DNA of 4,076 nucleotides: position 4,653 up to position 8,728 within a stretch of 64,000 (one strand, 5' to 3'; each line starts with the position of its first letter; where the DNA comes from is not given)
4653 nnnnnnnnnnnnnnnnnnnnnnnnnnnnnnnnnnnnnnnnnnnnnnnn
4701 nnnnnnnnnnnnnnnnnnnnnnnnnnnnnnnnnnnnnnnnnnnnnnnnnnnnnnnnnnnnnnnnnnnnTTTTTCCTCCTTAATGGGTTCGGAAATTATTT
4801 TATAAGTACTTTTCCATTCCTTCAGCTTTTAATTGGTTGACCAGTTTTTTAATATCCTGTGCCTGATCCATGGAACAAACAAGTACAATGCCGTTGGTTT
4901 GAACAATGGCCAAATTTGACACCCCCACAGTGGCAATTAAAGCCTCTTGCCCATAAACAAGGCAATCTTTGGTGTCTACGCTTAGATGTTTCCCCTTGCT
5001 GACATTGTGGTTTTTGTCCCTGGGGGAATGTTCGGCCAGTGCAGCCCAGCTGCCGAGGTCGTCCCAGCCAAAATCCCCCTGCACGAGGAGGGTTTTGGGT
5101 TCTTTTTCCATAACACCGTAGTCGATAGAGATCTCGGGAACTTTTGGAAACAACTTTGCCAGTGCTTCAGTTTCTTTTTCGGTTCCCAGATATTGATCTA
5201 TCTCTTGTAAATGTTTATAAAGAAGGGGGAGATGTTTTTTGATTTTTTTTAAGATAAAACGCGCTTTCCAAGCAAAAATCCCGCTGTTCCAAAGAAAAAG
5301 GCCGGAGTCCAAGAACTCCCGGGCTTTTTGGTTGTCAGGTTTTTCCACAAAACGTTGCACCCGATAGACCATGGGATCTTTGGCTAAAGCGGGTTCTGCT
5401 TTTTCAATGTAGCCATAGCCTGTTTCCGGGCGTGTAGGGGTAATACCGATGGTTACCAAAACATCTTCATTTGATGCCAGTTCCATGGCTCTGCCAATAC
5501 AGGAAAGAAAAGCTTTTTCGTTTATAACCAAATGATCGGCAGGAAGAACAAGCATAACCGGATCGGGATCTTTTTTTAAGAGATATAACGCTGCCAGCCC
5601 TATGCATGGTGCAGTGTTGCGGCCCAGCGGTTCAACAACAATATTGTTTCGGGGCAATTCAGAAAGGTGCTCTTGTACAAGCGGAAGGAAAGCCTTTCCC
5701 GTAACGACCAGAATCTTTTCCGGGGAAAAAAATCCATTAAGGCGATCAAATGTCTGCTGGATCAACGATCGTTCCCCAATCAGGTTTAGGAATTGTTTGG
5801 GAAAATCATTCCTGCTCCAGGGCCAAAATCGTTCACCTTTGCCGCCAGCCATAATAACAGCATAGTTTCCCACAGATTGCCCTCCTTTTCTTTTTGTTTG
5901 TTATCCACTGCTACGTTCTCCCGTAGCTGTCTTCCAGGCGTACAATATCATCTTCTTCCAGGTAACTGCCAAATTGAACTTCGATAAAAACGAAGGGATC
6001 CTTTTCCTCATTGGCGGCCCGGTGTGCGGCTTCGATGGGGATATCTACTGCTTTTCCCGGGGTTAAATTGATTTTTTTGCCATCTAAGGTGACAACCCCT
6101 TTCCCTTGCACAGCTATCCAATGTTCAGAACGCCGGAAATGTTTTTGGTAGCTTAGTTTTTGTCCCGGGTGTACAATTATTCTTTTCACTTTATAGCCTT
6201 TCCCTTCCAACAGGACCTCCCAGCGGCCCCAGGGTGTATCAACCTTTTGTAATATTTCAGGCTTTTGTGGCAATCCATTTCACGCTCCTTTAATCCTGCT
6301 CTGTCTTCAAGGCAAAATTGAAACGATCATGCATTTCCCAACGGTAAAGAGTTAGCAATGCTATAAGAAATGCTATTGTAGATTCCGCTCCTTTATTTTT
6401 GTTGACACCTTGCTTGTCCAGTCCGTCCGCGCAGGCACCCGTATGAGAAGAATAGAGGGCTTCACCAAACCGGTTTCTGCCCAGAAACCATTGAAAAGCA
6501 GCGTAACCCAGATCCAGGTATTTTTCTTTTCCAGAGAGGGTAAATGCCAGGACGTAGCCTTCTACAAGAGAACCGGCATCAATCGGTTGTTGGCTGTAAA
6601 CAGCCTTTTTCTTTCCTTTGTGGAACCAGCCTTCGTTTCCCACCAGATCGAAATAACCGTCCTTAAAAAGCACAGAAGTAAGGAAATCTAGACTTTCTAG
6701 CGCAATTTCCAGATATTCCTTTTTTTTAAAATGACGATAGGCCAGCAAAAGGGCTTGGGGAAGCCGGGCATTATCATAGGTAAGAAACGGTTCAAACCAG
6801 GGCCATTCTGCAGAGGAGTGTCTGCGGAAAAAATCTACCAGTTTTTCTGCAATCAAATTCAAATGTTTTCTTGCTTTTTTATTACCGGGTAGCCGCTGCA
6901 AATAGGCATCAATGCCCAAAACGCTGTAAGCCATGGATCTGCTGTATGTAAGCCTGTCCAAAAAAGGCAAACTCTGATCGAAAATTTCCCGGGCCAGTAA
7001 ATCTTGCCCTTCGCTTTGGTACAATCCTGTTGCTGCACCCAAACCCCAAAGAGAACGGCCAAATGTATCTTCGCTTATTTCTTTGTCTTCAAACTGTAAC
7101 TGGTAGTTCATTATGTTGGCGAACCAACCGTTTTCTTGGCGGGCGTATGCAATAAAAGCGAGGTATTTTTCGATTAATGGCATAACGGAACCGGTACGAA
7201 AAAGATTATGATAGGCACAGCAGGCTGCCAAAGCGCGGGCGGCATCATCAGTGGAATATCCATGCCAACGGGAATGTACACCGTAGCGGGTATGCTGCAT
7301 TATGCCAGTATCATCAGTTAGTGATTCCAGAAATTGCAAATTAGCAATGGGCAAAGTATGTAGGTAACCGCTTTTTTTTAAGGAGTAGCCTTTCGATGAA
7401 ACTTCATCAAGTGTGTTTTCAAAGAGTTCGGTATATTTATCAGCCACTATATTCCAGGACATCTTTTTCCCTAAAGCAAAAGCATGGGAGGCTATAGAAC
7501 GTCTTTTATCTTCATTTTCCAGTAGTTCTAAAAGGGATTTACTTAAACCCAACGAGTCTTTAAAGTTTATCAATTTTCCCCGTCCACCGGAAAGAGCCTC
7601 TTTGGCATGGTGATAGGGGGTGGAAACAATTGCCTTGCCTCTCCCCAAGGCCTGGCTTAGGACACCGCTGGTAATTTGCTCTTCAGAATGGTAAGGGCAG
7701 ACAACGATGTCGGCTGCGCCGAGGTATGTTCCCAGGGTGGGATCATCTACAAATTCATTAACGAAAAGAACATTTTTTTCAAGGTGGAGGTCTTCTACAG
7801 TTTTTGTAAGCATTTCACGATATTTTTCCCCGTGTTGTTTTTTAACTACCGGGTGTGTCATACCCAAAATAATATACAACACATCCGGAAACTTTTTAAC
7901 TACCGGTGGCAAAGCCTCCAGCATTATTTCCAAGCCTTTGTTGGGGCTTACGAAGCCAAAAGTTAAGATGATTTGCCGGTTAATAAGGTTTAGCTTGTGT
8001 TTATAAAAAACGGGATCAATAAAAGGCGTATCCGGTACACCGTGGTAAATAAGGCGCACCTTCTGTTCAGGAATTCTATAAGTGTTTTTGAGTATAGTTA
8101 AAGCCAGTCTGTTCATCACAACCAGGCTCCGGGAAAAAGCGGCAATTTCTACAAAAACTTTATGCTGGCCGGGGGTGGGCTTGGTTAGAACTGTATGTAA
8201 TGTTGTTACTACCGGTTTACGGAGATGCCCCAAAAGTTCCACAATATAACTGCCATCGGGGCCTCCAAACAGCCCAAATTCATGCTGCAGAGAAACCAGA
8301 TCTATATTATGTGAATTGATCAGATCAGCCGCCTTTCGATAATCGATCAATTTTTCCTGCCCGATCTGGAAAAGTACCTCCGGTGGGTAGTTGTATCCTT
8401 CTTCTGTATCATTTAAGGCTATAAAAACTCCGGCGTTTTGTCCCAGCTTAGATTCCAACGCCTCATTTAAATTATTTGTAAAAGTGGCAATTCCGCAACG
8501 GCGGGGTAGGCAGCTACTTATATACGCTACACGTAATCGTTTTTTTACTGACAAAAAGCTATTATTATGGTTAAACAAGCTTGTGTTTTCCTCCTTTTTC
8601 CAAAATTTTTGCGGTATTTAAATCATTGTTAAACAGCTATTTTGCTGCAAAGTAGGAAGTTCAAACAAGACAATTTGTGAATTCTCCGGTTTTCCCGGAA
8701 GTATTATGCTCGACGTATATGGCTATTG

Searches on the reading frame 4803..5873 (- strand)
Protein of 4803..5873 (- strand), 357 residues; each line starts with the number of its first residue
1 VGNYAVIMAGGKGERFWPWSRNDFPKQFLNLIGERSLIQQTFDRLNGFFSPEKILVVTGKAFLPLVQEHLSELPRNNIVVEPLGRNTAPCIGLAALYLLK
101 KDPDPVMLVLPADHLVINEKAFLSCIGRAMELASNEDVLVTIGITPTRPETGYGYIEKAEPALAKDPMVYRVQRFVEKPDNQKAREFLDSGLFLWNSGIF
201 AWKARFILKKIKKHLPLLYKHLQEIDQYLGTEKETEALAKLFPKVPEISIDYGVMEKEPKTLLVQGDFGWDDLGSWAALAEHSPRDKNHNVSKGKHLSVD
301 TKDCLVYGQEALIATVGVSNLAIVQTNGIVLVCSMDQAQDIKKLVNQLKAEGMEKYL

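Call 19: search_protein_families(library=ncbifam, proteins=[window:4803-5873:-], max_evalue=0.00001)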
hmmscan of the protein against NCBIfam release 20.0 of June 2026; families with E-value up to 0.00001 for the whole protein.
window:4803-5873:- (357 aa): 5 families
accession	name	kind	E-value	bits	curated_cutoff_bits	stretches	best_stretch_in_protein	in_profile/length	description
TIGR01479.1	GMP_PMI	equivalog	3.9e-107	358.9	372.95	1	5-354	3-351/467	mannose-1-phosphate guanylyltransferase/mannose-6-phosphate isomerase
NF012004.0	PRK15460.1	equivalog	9e-83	278.5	859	1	4-354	7-361/478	mannose-1-phosphate guanyltransferase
TIGR03992.1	Arch_glmU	subfamily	3.7e-08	32.7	292.1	1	4-203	2-176/393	bifunctional sugar-1-phosphate nucleotidylyltransferase/acetyltransferase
NF006899.0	PRK09382.1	equivalog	1.2e-07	31.3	417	1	5-175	9-167/387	bifunctional 2-C-methyl-D-erythritol 4-phosphate cytidylyltransferase/2-C-methyl-D-erythritol 2,4-cyclodiphosphate synthase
NF001183.0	PRK00155.1-3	subfamily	7e-06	25.5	166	0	3-74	2-69/237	D-ribitol-5-phosphate cytidylyltransferase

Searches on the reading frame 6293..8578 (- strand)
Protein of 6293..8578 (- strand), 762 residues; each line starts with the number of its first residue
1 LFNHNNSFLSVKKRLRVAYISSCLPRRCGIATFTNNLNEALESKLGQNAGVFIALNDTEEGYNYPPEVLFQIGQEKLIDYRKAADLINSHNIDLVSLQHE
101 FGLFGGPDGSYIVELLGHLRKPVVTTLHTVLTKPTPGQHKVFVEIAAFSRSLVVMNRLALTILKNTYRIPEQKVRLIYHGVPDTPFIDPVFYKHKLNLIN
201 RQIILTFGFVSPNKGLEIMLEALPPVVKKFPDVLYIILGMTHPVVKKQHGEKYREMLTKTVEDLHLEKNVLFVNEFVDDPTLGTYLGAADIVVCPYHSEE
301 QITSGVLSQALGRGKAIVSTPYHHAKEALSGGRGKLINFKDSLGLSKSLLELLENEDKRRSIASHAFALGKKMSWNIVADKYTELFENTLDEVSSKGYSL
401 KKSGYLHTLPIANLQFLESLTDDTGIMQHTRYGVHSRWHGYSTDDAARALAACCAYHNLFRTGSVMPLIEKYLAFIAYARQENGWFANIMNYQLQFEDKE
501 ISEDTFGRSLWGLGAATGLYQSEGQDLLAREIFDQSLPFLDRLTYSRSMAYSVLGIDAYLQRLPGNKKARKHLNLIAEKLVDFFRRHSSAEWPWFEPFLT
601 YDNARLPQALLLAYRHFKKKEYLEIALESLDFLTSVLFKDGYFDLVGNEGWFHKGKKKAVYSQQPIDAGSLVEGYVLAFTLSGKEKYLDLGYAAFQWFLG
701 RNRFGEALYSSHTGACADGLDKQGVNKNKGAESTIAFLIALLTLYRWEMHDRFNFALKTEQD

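Call 19: search_protein_families(library=ncbifam, proteins=[window:6293-8578:-], max_evalue=0.00001)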
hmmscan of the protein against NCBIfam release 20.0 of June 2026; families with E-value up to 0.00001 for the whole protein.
window:6293-8578:- (762 aa): 7 families
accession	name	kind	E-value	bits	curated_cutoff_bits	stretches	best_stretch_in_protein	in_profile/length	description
TIGR03449.1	mycothiol_MshA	equivalog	2e-09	36.9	462.5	1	193-390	211-404/406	D-inositol-3-phosphate glycosyltransferase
NF012028.0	PRK15484.1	subfamily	5.8e-07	28.9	618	1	193-388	184-377/380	lipopolysaccharide N-acetylglucosaminyltransferase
TIGR04047.1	MSMEG_0565_glyc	hypoth_equivalog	1.8e-06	27.3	259.85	1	193-386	185-371/373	MSMEG_0565 family glycosyltransferase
TIGR04157.1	glyco_rSAM_CFB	subfamily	2.3e-06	26.9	400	1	153-239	174-265/406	TIGR04157 family glycosyltransferase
NF041876.1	EPS_EpsE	equivalog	2.4e-06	27.1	400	1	126-366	143-372/389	exopolysaccharide biosynthesis GT4 family glycosyltransferase EpsE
NF038295.1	EPS_HpsP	equivalog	3e-06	26.5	550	1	200-388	206-386/388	hormogonium polysaccharide biosynthesis glycosyltransferase HpsP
TIGR03088.1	stp2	hypoth_equivalog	9.1e-06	25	409.05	0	161-390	149-374/374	TIGR03088 family PEP-CTERM/XrtA system glycosyltransferase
